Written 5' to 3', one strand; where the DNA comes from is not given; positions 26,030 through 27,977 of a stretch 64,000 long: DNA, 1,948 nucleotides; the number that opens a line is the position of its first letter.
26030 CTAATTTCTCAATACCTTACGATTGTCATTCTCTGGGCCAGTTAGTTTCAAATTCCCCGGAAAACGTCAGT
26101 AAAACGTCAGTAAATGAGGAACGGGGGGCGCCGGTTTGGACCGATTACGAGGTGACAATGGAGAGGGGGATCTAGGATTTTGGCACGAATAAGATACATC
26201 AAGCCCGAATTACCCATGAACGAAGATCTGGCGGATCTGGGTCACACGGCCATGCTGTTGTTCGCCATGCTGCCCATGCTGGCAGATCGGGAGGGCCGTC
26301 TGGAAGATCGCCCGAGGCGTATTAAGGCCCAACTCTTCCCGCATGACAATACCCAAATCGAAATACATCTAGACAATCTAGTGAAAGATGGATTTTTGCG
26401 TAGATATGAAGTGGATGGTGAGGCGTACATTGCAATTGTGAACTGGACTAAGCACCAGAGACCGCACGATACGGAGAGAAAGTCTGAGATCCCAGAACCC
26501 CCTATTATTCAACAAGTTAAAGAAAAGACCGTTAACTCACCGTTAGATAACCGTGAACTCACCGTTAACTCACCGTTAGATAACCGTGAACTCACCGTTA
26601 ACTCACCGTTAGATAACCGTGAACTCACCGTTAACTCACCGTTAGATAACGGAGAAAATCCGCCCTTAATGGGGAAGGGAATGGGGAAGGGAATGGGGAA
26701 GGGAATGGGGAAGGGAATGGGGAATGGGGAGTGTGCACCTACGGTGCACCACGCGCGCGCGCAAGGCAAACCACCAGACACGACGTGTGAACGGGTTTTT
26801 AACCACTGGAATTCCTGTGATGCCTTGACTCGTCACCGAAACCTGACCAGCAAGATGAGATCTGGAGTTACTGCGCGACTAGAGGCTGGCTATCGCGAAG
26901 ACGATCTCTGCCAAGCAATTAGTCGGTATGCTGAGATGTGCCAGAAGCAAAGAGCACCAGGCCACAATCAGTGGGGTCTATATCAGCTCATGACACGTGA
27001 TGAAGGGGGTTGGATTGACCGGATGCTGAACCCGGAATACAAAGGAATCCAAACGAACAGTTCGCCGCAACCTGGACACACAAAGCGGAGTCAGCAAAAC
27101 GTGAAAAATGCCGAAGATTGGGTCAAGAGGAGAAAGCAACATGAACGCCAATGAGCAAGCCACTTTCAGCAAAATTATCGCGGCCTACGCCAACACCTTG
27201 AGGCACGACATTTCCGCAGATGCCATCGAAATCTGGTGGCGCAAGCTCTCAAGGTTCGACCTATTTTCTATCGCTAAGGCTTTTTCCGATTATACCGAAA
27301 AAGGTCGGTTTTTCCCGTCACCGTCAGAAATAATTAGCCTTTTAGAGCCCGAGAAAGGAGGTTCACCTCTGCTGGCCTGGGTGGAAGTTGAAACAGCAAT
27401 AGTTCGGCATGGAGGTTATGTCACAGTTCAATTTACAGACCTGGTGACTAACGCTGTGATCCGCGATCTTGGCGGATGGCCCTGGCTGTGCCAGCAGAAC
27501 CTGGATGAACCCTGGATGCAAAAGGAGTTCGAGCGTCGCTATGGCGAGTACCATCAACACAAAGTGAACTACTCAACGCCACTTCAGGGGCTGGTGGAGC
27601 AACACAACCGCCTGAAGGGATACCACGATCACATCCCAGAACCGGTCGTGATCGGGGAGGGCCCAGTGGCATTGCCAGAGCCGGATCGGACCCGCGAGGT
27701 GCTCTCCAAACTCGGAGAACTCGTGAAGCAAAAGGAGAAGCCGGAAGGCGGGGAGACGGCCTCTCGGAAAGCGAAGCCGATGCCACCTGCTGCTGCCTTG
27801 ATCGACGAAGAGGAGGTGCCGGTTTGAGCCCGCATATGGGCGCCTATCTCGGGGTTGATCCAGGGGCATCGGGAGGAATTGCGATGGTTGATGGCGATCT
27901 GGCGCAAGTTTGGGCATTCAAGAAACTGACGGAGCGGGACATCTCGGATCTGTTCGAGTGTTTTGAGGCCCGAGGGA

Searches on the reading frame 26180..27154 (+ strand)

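Call 6: search_protein_families(library=pfam, proteins=[window:26180-27154:+], max_evalue=0.001)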
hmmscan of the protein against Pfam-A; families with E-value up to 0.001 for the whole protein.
window:26180-27154:+ (324 aa): 0 families

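Call 47: search_protein_families(library=phrogs, proteins=[window:26180-27154:+], max_evalue=0.001)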
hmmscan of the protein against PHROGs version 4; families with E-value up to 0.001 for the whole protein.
window:26180-27154:+ (324 aa): 9 families
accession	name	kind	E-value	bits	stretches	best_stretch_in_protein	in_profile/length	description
phrog_16167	-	DNA, RNA and nucleotide metabolism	1.9e-54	186.5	1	1-317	1-297/315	replication initiation protein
phrog_12556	-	DNA, RNA and nucleotide metabolism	2.9e-35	123.4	1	1-116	1-116/347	replication initiation protein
phrog_17247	-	unknown function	1.4e-30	107.6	1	1-115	1-115/295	-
phrog_1408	-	DNA, RNA and nucleotide metabolism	4.9e-23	83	1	1-122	1-127/302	replication initiation protein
phrog_2149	-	DNA, RNA and nucleotide metabolism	6.7e-17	63.2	1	2-160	1-130/289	replication initiation protein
phrog_5810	-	DNA, RNA and nucleotide metabolism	2.2e-14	54.7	1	24-122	16-120/268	replication initiation protein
phrog_8130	-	unknown function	3e-08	34.1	1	1-100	11-110/434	-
phrog_5718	-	DNA, RNA and nucleotide metabolism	1.6e-06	28.4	1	1-114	1-120/394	HNH endonuclease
phrog_270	-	DNA, RNA and nucleotide metabolism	4.2e-06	27.4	1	17-130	42-139/383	replication initiation protein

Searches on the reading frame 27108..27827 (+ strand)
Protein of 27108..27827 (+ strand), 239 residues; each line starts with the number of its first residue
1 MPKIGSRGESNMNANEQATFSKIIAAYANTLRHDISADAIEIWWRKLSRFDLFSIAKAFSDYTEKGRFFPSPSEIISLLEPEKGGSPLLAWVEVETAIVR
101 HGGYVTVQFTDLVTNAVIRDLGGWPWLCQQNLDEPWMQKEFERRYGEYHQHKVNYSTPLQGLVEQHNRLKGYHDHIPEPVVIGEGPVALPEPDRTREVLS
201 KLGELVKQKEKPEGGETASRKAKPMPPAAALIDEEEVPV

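Call 6: search_protein_families(library=pfam, proteins=[window:27108-27827:+], max_evalue=0.001)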
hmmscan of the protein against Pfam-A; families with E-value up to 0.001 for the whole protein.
window:27108-27827:+ (239 aa): 1 family
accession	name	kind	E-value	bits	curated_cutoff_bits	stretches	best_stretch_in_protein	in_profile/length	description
PF20081.4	DUF6475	-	3.4e-15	56.7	28.5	1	107-184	1-79/90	Domain of unknown function (DUF6475)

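Call 47: search_protein_families(library=phrogs, proteins=[window:27108-27827:+], max_evalue=0.001)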
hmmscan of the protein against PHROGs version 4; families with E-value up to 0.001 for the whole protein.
window:27108-27827:+ (239 aa): 2 families
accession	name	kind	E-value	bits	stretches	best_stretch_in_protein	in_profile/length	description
phrog_10105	-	unknown function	1.7e-38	133.3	1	12-184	1-176/210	-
phrog_9804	-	unknown function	5.8e-06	27.1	1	19-157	9-159/214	-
